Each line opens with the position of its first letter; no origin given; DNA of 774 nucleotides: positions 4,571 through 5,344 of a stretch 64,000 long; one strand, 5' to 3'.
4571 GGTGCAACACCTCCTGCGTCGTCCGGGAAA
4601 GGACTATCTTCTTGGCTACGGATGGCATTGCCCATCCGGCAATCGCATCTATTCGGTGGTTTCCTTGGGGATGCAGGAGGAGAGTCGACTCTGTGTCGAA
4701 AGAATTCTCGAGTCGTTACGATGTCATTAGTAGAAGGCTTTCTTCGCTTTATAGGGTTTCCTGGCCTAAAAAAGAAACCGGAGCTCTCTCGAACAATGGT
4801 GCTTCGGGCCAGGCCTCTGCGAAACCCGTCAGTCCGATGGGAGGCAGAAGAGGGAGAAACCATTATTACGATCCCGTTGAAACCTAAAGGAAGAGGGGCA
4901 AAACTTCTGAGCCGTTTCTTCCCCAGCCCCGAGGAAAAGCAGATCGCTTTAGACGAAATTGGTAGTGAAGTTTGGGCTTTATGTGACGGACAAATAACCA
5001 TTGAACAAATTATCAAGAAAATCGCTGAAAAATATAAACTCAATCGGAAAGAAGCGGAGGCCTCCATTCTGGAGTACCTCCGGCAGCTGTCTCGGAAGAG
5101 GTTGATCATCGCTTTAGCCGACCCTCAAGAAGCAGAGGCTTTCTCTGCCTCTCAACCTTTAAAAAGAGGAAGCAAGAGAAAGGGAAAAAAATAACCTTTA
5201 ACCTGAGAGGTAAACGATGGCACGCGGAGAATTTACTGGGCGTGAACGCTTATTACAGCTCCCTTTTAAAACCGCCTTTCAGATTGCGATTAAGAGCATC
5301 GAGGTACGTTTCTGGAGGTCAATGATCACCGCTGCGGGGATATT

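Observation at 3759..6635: Orphan PqqD/RRE-like protein with a duplicated hypothetical protein and FtsX/ABC exporter, but no recognisable RiPP tailoring enzyme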

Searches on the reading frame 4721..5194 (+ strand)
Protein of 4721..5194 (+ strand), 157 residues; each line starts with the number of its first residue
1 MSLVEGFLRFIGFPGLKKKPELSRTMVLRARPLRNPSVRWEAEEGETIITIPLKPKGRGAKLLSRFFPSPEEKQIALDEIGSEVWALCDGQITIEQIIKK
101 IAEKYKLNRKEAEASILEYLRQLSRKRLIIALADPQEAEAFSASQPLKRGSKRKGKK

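Call 3: search_protein_families(library=pfam, proteins=[window:4721-5194:+], max_evalue=1)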
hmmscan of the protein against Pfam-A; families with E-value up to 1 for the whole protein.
window:4721-5194:+ (157 aa): 7 families
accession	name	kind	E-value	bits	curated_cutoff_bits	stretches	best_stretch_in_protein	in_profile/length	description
PF05402.18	PqqD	-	9.5e-14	51.9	23.4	1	72-129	9-67/67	Coenzyme PQQ synthesis protein D (PqqD)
PF19020.6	Ta1207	-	0.012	15.1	26.3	1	78-139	189-250/277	Ta1207 family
PF21782.3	PKMT_2nd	-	0.03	15.2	27.8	0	73-106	26-59/98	PKMT, C-terminal winged helix domain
PF16007.11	DUF4777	-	0.059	14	34.4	1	92-117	20-45/66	Domain of unknown function (DUF4777)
PF18719.7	ArlS_N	-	0.077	13.7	27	1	89-146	28-79/140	ArlS sensor domain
PF20923.2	COMMD9_HN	-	0.14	12.9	27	1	92-138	17-62/75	COMMD9, helical N-terminal domain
PF23613.1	ELP3_N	-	0.15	12.4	27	1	91-130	21-60/70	ELP3 N-terminal domain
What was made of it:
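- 4721..5194 (+): Discrete PqqD-family RRE protein of 157 aa. Its start overlaps the stop of X by 10 nt, which implies translational coupling. It has a subfamily-specific RPxRNP motif before the first strand and a basic C-terminal tail. PF05402, E=9.5e-14 (call 3).
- Checked: PqqD protein, 4721-5194: it matches Pfam PF05402 at E=9.5e-14, 51.9 bits against a cut-off of 23.4 (call 3).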

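Call 4: search_protein_families(library=ncbifam, proteins=[window:4721-5194:+], max_evalue=1)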
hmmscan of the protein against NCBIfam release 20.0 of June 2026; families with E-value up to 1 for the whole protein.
window:4721-5194:+ (157 aa): 7 families
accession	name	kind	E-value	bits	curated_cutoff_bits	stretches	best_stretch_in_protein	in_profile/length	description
NF033536.1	lasso_PqqD_Bac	exception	2.6e-10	40.3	80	1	75-129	32-86/88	lasso peptide biosynthesis PqqD family chaperone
TIGR03859.1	PQQ_PqqD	equivalog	4e-09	36.2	46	1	72-129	24-80/81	pyrroloquinoline quinone biosynthesis peptide chaperone PqqD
TIGR04302.1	geo_PqqD_fam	equivalog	1.2e-06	28.8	100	1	34-129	6-100/102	GeoRSP system PqqD family peptide chaperone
NF050069.2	PqqD_rel_WgkC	exception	6.3e-06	26.1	110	1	76-129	33-86/103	PqqD family peptide maturation chaperone WgkC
TIGR04248.1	SCM_PqqD_rel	equivalog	0.00056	20.1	100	1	73-126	25-78/84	SynChlorMet cassette protein ScmD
NF002535.0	PRK02079.1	equivalog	0.00069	19.4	101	1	74-127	35-87/92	pyrroloquinoline quinone biosynthesis peptide chaperone PqqD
NF033530.1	lasso_PqqD_Strm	exception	0.12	12.6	70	1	86-129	36-78/78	lasso peptide biosynthesis PqqD family chaperone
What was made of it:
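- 4721..5194 (+): Below the cut-off of every specific NCBIfam PqqD subfamily model (call 4).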

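Call 29: find_homologous_proteins(query=window:4721-5194:+, max_evalue=0.001)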
Query window:4721-5194:+ (157 aa): 9 proteins with E <= 0.001 among 233 candidates.
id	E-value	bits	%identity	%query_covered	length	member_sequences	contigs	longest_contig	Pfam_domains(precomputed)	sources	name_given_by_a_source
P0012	1.0e-92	326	99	100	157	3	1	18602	PF05402.19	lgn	-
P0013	2.0e-73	263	81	100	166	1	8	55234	PF05402.19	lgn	-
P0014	3.4e-37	146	53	85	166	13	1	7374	PF05402.19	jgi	-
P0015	1.3e-36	144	53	92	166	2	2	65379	PF05402.19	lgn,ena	-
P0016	2.5e-31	127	52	78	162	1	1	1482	PF05402.19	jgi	jgi:hypothetical protein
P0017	3.9e-28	116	46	82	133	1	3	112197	PF05402.19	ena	-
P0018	1.0e-26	112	49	72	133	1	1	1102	PF05402.19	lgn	-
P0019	2.6e-22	97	46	68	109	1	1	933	PF05402.19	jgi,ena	-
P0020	5.0e-12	64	38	71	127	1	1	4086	PF05402.19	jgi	jgi:hypothetical protein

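Call 31: find_encoding_contigs(protein=P0015, flank=10000, max_places=2)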
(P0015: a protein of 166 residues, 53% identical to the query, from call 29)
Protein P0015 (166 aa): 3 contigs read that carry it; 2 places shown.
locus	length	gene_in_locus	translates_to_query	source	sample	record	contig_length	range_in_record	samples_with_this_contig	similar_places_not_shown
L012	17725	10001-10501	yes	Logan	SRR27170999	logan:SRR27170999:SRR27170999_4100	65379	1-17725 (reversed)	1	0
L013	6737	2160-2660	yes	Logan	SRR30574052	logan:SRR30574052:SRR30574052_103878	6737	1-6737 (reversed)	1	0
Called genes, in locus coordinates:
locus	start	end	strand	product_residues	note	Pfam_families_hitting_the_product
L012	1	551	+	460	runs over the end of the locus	PF00675:Peptidase_M16, PF05193:Peptidase_M16_C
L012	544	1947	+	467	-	PF00675:Peptidase_M16, PF05193:Peptidase_M16_C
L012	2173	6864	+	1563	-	PF04389:Peptidase_M28, PF02687:FtsX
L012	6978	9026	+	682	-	-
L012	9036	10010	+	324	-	-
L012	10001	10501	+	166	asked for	PF05402:PqqD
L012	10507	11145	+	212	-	PF02687:FtsX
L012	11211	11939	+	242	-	PF00005:ABC_tran, PF13304:AAA_21 (faint)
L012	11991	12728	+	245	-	PF02596:DUF169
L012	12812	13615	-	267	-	PF00106:adh_short, PF13561:adh_short_C2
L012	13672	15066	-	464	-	PF01663:Phosphodiest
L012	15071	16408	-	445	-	PF00884:Sulfatase, PF01663:Phosphodiest (faint), PF16347:SGSH_C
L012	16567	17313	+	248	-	PF20772:TACO1_YebC_N, PF01709:Transcrip_reg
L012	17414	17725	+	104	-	?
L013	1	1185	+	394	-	?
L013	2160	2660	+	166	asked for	PF05402:PqqD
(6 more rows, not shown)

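Call 32: find_encoding_contigs(protein=P0017, flank=10000, max_places=2)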
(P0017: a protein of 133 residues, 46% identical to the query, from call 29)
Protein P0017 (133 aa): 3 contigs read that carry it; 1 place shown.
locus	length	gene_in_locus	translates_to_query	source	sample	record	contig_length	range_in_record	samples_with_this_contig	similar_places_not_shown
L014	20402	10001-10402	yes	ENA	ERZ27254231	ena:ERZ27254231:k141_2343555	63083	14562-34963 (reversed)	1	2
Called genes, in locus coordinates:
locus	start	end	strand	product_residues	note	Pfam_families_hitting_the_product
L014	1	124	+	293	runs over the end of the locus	-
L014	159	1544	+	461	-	-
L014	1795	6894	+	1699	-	PF04389:Peptidase_M28, PF12704:MacB_PCD (weak), PF02687:FtsX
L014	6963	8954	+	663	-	-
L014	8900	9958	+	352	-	-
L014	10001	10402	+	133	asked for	PF05402:PqqD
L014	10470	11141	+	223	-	PF02687:FtsX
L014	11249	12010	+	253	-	PF02463:SMC_N (faint), PF00005:ABC_tran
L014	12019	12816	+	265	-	PF19567:CpsB_CapC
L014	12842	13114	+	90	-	PF21352:Zn_ribbon_Thio2 (faint)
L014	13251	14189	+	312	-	PF00583:Acetyltransf_1, PF13508:Acetyltransf_7 (weak)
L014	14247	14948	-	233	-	PF17996:CE2_N (weak)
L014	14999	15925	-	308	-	PF13620:CarboxypepD_reg, PF13715:CarbopepD_reg_2 (weak), PF17210:SdrD_B, PF17210:SdrD_B (weak), PF13620:CarboxypepD_reg, PF22904:NOMO1-like_2nd, PF23194:NOMO_5th (weak), PF13620:CarboxypepD_reg (weak), +5 more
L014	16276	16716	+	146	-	PF01740:STAS, PF13466:STAS_2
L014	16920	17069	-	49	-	-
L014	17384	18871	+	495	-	PF05221:AdoHcyase, PF00670:AdoHcyase_NAD, PF02826:2-Hacid_dh_C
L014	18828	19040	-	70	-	-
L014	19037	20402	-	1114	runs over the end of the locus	PF00873:ACR_tran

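Call 37: search_solved_structures(query=L012:6978-9026:+, max_evalue=10)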
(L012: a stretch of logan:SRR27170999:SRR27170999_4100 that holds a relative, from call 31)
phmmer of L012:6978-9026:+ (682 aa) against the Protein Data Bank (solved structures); distinct sequences matched with E-value up to 10: 2.
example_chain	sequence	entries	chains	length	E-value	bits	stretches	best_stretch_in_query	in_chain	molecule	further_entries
4zmr_A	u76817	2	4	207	0.34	12.6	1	92-141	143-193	Response regulator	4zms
4hye_A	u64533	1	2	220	0.38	12.4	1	92-141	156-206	Response regulator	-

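Call 38: search_protein_families(library=ncbifam, proteins=[L012:6978-9026:+, L012:2173-6864:+, L012:9036-10010:+, L012:10001-10501:+, L012:10507-11145:+], max_evalue=0.1)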
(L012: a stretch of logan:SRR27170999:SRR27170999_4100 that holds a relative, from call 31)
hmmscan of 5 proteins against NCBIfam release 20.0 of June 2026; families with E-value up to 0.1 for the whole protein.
L012:6978-9026:+ (682 aa): 0 families

L012:2173-6864:+ (1563 aa): 9 families
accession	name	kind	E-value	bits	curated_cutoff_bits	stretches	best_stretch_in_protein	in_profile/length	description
TIGR02212.1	lolCE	equivalog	7.8e-06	25.1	362.45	1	1288-1401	277-402/411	lipoprotein-releasing ABC transporter permease subunit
TIGR03434.1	ADOP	subfamily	0.00011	20.4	622.3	1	1302-1401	703-794/803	ADOP family duplicated permease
NF007568.0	PRK10199.1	equivalog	0.00043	19.7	298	0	21-51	41-71/346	aminopeptidase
NF008076.0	PRK10814.1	exception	0.00085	18.4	473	1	1288-1401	275-390/399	lipoprotein-releasing ABC transporter permease subunit LolC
NF007826.0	PRK10535.1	equivalog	0.0013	17.1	966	1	1286-1401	531-639/648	macrolide ABC transporter ATP-binding protein/permease MacB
NF038346.1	FtsX_actino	exception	0.0026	17.2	250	1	1287-1388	190-293/308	permease-like cell division protein FtsX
NF008357.0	PRK11146.1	exception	0.0075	15.1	439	1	1288-1402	280-406/414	lipoprotein-releasing ABC transporter permease subunit LolE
NF045908.1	AminopepLapALeg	equivalog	0.042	12.7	600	0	229-295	205-269/396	aminopeptidase LapA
TIGR02213.1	lolE_release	exception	0.069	12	540.35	0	1288-1402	277-403/411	lipoprotein-releasing ABC transporter permease subunit LolE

L012:9036-10010:+ (324 aa): 0 families

L012:10001-10501:+ (166 aa): 7 families
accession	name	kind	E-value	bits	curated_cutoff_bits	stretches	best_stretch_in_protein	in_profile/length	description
NF033536.1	lasso_PqqD_Bac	exception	2.2e-08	34.2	80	1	74-126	34-86/88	lasso peptide biosynthesis PqqD family chaperone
TIGR03859.1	PQQ_PqqD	equivalog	5.6e-06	26.1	46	1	73-125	28-79/81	pyrroloquinoline quinone biosynthesis peptide chaperone PqqD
TIGR04302.1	geo_PqqD_fam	equivalog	1.4e-05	25.5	100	1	30-126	5-100/102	GeoRSP system PqqD family peptide chaperone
TIGR04248.1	SCM_PqqD_rel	equivalog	0.013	15.6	100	1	70-125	25-80/84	SynChlorMet cassette protein ScmD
NF050069.2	PqqD_rel_WgkC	exception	0.013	15.5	110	1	73-122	33-82/103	PqqD family peptide maturation chaperone WgkC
NF010289.0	PRK13729.1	equivalog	0.026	13.5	504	1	98-161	100-163/474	F-type conjugal transfer pilus assembly protein TraB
NF033769.1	after_VWA_1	domain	0.093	13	45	0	39-58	28-47/90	after-VIT domain-containing protein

L012:10507-11145:+ (212 aa): 10 families
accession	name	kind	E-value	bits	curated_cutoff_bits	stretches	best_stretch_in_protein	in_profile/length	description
TIGR02212.1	lolCE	equivalog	5.4e-13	48.6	362.45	1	80-211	265-411/411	lipoprotein-releasing ABC transporter permease subunit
NF007826.0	PRK10535.1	equivalog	3.1e-11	42.3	966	1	85-210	528-647/648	macrolide ABC transporter ATP-binding protein/permease MacB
NF008357.0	PRK11146.1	exception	2e-10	40.1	439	1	84-209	272-412/414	lipoprotein-releasing ABC transporter permease subunit LolE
TIGR02213.1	lolE_release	exception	2.1e-10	40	540.35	1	84-210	269-410/411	lipoprotein-releasing ABC transporter permease subunit LolE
NF038347.1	FtsX_Gpos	exception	3.3e-10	39.8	225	1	64-156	154-245/296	permease-like cell division protein FtsX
TIGR03434.1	ADOP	subfamily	1.8e-09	36.3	622.3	1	84-211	683-803/803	ADOP family duplicated permease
TIGR00439.2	FtsX_Gneg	equivalog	2.5e-09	36.8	255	1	81-198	167-289/292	permease-like cell division protein FtsX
NF008076.0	PRK10814.1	exception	2.2e-06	27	473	1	84-211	269-399/399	lipoprotein-releasing ABC transporter permease subunit LolC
NF038346.1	FtsX_actino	exception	8.9e-06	25.3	250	1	83-194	183-300/308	permease-like cell division protein FtsX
TIGR01185.1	devC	equivalog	0.0063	15.5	290.35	1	87-186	266-362/380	ABC transporter permease DevC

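Call 44: find_encoding_contigs(protein=P0013, flank=10000, max_places=3)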
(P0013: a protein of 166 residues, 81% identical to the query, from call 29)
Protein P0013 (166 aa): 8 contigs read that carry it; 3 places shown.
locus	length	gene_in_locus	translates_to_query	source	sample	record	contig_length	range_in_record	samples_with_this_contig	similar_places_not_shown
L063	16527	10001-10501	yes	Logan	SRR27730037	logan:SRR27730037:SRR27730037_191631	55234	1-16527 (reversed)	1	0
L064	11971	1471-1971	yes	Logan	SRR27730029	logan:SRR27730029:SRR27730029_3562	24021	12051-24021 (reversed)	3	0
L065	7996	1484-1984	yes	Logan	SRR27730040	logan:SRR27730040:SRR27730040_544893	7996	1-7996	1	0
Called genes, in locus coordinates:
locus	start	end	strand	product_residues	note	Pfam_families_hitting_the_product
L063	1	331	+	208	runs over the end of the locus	-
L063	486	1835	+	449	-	PF02321:OEP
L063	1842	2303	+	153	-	PF00293:NUDIX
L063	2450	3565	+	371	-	PF04208:MtrA, PF14251:PterinBD-DUF4346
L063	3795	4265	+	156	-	PF13664:DUF4149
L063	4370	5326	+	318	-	PF01408:GFO_IDH_MocA, PF22725:GFO_IDH_MocA_C3 (weak)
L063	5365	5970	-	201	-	PF05742:TANGO2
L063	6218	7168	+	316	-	PF00291:PALP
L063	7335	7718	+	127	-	PF00589:Phage_integrase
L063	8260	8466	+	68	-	PF13175:AAA_15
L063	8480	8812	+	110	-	-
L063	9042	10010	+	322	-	-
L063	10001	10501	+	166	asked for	PF05402:PqqD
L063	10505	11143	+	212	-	PF02687:FtsX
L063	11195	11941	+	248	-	PF00005:ABC_tran, PF02463:SMC_N (faint), PF13304:AAA_21 (faint)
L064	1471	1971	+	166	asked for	PF05402:PqqD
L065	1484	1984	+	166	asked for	PF05402:PqqD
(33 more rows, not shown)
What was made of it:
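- The same split arrangement occurs in the sister species (call 44).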

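Call 45: find_homologous_proteins(query=L012:6978-9026:+, max_evalue=0.001)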
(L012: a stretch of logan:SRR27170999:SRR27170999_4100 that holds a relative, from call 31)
Query L012:6978-9026:+ (682 aa): 2419 proteins with E <= 0.001 among 8000 candidates; the best 120 are listed.
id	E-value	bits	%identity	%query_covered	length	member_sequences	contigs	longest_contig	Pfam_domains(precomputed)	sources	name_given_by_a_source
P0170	0.0e+0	1428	91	100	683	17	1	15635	-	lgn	-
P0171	0.0e+0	1326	86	100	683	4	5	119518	-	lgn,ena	-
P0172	0.0e+0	1085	73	97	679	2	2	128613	PF03169.21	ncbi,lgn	-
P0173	0.0e+0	1045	68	100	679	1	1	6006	-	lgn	-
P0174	0.0e+0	1037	66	100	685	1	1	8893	PF03169.21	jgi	jgi:hypothetical protein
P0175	4.7e-293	992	64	100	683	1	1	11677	-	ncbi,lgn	-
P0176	2.8e-274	930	62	100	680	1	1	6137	-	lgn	-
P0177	8.4e-272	922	63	100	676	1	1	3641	-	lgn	-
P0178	1.5e-265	901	60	99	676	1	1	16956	-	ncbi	ncbi:MAG TPA: peptide transporter [Armatimonadota bacterium]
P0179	2.3e-246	838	58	97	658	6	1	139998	-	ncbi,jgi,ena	-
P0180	3.9e-246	837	58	97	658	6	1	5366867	-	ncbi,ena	-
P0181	1.2e-245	836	57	98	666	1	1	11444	-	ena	-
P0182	5.9e-245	833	58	97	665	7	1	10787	-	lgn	-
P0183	1.8e-244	832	57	98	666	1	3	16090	-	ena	-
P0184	2.9e-244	831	57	95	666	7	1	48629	-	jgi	-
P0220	8.4e-222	757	52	99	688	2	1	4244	PF03169.21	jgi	jgi:hypothetical protein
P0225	1.1e-219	750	52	99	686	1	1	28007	PF03169.21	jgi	jgi:hypothetical protein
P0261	6.4e-214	731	52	98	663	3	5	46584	PF03169.21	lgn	-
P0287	4.8e-211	721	50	95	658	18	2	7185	PF03169.21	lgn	-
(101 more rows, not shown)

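Call 46: find_encoding_contigs(protein=P0172, flank=10000, max_places=4)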
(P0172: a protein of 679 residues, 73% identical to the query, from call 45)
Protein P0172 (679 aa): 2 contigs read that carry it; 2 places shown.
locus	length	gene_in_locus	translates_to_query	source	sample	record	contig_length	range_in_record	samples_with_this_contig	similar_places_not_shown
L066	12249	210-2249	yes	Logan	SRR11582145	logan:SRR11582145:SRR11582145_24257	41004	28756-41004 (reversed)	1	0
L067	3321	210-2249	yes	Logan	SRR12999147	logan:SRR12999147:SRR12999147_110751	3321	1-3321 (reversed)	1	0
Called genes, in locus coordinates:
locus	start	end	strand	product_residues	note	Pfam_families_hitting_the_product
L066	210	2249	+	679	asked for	PF03169:OPT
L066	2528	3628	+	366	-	PF00437:T2SSE, PF13401:AAA_22 (weak)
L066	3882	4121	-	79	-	-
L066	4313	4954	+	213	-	PF04542:Sigma70_r2, PF22029:PhyR_sigma2 (weak), PF08281:Sigma70_r4_2, PF04545:Sigma70_r4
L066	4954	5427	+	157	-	PF13490:zf-HC2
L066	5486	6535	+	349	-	PF03888:MucB_RseB (weak)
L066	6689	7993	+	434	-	PF04715:, PF00425:Chorismate_bind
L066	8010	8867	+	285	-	PF01063:Aminotran_4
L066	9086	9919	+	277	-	PF09370:PEP_hydrolase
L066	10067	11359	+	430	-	PF01936:NYN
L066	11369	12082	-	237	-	PF00027:cNMP_binding, PF13545:HTH_Crp_2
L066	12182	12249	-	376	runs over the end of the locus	PF04055:Radical_SAM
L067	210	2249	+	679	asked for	PF03169:OPT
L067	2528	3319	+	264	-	?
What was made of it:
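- An intact OPT-like gene, 73% identical to that of a complete operon, is found in the same sample (call 46).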

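Call 48: search_protein_families(library=pfam, proteins=[L012:2173-6864:+, L014:1795-6894:+, L066:210-2249:+], max_evalue=0.1)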
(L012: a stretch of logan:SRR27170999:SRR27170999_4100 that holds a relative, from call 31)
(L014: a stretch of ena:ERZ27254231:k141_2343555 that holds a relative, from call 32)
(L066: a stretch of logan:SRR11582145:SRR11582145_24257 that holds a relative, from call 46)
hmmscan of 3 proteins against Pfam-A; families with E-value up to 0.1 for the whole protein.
L012:2173-6864:+ (1563 aa): 3 families
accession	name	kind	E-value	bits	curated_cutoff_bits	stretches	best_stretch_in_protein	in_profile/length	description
PF02687.27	FtsX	-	1.5e-16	61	25.5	1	1285-1399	5-116/120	FtsX-like permease C-terminal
PF04389.22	Peptidase_M28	-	1.9e-10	41.2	21.3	1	214-301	1-79/193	Peptidase family M28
PF12704.14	MacB_PCD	-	0.00061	20.6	27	1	1074-1190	77-175/207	MacB-like periplasmic core domain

L014:1795-6894:+ (1699 aa): 3 families
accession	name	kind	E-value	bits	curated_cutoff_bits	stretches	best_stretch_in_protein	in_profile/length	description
PF02687.27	FtsX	-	7.9e-16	58.6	25.5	1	1431-1539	6-116/120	FtsX-like permease C-terminal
PF04389.22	Peptidase_M28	-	3.8e-11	43.5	21.3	1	254-337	1-78/193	Peptidase family M28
PF12704.14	MacB_PCD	-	2.2e-06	28.6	27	1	1141-1342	1-181/207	MacB-like periplasmic core domain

L066:210-2249:+ (679 aa): 0 families

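Call 71: predict_structure(alignment_id=A5)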
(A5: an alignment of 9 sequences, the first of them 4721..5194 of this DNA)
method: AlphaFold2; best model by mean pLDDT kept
length: 157 residues; sequences in the alignment: 9
mean_pLDDT: 73.2   pTM: 0.59
mean pLDDT of the five models: 73.2, 71.4, 70.5, 70.3, 70.0
residues with pLDDT >= 90: 38; 70-90: 56; 50-70: 30; < 50: 33
segments of 3 or more residues with pLDDT < 50: 1-3, 5-17, 144-157
pLDDT, mean of each block of 10 residues (from residue 1): 44 45 80 88 85 69 68 86 91 93 92 91 87 56 45 41
secondary structure, 60 per line:
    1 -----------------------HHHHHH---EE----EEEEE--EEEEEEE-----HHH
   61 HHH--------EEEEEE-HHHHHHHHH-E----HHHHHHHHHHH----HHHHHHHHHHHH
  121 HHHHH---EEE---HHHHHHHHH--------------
elements in order: H24-29 E39-43 E46-52 H58-63 E72-77 H79-87 H94-104 H109-125 E129-131 H135-143

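Call 83: search_solved_structures(query=L014:1795-6894:+, max_evalue=0.01)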
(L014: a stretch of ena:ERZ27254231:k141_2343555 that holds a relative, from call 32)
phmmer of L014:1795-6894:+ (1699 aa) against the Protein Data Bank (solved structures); distinct sequences matched with E-value up to 0.01: 16.
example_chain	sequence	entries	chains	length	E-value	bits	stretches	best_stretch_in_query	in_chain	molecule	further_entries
9w37_A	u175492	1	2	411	7.8e-08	33.3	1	1379-1542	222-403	LolF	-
9w35_A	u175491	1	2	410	8e-08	33.3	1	1379-1542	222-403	LolF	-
9w2w_A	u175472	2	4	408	9.3e-08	33.1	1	1379-1542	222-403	LolF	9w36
9o9x_C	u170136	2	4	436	8.5e-07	29.9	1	1426-1540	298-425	ABC transporter permease YtrF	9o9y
7arh_C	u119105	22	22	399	1.7e-06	28.9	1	1426-1540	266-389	Lipoprotein-releasing ABC transporter permease subunit LolC | Lipo-releasing system transmembrane protein lolC | Lipoprotein-releasing system transmembrane prot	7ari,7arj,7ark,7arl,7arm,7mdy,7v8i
7mdx_A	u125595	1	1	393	2.2e-06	28.5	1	1426-1540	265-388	Lipoprotein-releasing system transmembrane protein LolC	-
2anp_A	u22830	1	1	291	1.1e-05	26.2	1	275-340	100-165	leucyl aminopeptidase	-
5nik_J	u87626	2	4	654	1.9e-05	25.4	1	1430-1541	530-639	Macrolide export ATP-binding/permease protein MacB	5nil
5lil_A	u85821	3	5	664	2e-05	25.4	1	1364-1541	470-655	Macrolide export ATP-binding/permease protein MacB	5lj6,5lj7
5xu1_M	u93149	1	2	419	2.5e-05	25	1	1432-1541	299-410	ABC transporter permeae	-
3b3t_A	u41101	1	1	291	0.00011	22.9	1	275-340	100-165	Bacterial leucyl aminopeptidase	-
3b3v_A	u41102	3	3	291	0.00014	22.6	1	275-340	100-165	Bacterial leucyl aminopeptidase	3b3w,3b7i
1amp_A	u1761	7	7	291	0.00014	22.6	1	275-340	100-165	AMINOPEPTIDASE | PROTEIN (AMINOPEPTIDASE) | BACTERIAL LEUCYL AMINOPEPTIDASE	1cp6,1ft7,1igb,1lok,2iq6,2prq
3b35_A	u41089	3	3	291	0.00014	22.6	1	275-340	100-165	Bacterial leucyl aminopeptidase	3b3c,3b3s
1rtq_A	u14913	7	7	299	0.00014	22.5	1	275-340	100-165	Bacterial leucyl aminopeptidase | Aminopeptidase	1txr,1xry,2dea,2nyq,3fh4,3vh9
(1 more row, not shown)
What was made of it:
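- Closest known: Type VII ABC mechanotransmitters. Same: The giant partner found in related genomes has a MacB periplasmic core domain and matches LolF, LolC, YtrF and MacB (call 83).
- Domain assignments: calls 3, 4, 48, 83.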

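Call 84: search_solved_structures(query=P0172, max_evalue=1)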
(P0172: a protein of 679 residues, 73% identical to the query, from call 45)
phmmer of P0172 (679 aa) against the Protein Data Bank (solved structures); distinct sequences matched with E-value up to 1: 0.
